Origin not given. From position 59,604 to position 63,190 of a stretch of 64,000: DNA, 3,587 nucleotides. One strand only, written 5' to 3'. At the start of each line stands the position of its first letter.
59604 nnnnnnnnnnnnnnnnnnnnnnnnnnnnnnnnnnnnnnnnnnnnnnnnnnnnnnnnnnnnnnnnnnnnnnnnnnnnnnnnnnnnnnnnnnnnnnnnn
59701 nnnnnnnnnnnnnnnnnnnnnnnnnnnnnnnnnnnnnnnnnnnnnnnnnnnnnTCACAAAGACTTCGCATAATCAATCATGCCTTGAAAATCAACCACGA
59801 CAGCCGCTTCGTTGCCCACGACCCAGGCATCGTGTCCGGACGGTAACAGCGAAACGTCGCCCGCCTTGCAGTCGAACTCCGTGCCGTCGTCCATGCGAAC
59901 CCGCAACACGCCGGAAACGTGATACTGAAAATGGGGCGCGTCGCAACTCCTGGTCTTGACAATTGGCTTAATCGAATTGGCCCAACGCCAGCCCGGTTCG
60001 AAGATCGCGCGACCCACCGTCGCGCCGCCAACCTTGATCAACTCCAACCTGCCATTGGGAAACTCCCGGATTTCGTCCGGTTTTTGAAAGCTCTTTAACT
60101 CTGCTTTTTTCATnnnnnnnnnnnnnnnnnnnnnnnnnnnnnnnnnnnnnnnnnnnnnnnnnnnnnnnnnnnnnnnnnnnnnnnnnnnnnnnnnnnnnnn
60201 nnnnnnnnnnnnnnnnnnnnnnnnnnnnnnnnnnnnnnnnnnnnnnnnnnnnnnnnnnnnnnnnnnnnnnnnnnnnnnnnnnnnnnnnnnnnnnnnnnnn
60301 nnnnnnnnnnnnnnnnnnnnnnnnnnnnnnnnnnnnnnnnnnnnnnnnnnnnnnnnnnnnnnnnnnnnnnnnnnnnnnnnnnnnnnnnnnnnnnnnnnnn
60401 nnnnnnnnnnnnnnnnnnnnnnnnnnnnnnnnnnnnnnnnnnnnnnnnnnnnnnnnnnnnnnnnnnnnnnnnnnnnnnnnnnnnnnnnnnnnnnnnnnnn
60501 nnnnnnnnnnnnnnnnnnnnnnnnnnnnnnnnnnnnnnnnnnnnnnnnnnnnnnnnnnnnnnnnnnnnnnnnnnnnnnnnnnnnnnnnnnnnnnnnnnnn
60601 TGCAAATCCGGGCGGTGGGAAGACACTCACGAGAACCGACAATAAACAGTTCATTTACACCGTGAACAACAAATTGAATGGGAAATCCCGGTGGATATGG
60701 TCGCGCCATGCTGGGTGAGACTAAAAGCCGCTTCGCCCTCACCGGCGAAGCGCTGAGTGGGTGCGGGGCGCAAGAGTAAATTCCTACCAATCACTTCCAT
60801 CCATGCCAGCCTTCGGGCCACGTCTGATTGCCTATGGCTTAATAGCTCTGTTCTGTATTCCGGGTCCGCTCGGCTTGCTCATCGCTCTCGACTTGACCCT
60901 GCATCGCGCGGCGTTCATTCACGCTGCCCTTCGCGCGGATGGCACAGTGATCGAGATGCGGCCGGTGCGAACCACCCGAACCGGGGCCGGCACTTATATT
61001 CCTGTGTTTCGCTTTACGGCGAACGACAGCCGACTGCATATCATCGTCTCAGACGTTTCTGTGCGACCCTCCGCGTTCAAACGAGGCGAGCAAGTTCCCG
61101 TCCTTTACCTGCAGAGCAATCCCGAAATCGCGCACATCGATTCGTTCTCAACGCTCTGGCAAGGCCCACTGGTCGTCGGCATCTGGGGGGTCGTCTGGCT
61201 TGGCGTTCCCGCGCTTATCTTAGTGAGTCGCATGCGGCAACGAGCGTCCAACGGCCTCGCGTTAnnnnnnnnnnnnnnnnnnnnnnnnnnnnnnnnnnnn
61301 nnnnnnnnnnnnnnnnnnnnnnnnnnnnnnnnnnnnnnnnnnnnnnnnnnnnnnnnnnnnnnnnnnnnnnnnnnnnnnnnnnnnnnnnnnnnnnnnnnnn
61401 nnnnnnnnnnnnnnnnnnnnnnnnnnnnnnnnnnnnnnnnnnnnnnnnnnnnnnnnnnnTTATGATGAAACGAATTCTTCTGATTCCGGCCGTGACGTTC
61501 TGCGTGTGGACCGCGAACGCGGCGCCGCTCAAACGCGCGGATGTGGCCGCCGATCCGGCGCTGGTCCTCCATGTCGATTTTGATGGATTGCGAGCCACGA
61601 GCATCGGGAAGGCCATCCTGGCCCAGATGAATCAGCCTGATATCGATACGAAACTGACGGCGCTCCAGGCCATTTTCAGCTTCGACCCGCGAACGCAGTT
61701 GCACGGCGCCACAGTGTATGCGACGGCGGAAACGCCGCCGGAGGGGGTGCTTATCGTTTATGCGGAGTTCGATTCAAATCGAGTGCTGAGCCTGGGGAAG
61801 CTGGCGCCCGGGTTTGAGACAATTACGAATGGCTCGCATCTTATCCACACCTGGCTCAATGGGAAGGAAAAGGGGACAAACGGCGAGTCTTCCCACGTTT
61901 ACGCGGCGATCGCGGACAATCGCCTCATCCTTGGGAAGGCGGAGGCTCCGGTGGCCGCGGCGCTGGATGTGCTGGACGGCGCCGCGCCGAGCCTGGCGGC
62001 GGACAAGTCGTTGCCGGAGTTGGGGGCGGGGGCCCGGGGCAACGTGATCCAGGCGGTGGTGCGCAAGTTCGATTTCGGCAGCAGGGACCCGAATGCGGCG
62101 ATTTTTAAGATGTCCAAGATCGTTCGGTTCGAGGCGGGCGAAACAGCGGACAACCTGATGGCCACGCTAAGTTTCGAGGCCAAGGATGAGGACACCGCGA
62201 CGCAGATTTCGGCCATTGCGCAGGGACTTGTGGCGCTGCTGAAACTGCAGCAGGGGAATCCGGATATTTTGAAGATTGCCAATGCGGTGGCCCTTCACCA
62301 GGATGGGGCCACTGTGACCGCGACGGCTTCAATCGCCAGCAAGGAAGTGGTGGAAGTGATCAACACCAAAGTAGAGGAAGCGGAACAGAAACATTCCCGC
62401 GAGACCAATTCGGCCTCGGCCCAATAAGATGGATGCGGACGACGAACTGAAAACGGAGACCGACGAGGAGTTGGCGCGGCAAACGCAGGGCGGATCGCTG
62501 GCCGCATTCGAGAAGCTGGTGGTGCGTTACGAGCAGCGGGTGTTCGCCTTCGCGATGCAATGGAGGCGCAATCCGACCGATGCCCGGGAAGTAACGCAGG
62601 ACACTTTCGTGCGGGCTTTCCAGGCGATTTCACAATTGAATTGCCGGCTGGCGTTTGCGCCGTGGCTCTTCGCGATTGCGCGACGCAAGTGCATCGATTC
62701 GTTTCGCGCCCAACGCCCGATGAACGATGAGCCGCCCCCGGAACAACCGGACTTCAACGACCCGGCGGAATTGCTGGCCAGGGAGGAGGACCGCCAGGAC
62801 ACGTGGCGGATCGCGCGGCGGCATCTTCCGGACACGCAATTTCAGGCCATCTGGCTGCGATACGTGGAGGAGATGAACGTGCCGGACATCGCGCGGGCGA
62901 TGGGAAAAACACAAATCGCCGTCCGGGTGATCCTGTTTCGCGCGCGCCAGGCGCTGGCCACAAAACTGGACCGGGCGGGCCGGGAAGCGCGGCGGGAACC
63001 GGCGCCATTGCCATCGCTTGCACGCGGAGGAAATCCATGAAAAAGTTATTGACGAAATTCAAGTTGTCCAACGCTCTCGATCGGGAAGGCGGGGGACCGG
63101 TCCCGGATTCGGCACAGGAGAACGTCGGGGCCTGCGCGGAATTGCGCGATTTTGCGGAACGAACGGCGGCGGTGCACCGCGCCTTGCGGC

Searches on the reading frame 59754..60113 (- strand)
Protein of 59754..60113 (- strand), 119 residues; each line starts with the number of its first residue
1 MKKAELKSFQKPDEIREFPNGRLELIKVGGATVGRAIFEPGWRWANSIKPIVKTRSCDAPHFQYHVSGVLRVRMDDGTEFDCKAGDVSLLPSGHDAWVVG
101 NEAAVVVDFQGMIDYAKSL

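Call 3: search_protein_families(library=pfam, proteins=[window:59754-60113:-], max_evalue=0.01)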
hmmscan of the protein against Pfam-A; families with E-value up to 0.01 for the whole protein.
window:59754-60113:- (119 aa): 2 families
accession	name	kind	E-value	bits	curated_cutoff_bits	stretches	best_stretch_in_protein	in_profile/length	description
PF05899.18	Cupin_3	-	0.0049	17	23.5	1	63-94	29-60/74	EutQ-like cupin domain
PF07883.17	Cupin_2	-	0.0054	16.9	27.2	0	61-107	20-67/70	Cupin domain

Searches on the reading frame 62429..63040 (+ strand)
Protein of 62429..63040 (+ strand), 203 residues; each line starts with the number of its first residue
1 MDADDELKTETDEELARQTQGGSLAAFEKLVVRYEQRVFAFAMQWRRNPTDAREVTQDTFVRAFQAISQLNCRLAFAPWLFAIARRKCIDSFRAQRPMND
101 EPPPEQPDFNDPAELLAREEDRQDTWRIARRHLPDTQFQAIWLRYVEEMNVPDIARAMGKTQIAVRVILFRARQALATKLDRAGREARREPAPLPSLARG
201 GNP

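Call 3: search_protein_families(library=pfam, proteins=[window:62429-63040:+], max_evalue=0.01)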
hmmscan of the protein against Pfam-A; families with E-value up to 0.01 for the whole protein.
window:62429-63040:+ (203 aa): 3 families
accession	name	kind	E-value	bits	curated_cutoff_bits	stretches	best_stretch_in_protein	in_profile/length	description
PF04542.20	Sigma70_r2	-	1.5e-15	57.1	24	1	30-96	1-69/71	Sigma-70 region 2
PF08281.18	Sigma70_r4_2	-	5.8e-10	39.1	25.7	1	132-176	10-54/54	Sigma-70, region 4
PF04545.22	Sigma70_r4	-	7.4e-07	29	24.1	1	132-176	4-48/50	Sigma-70, region 4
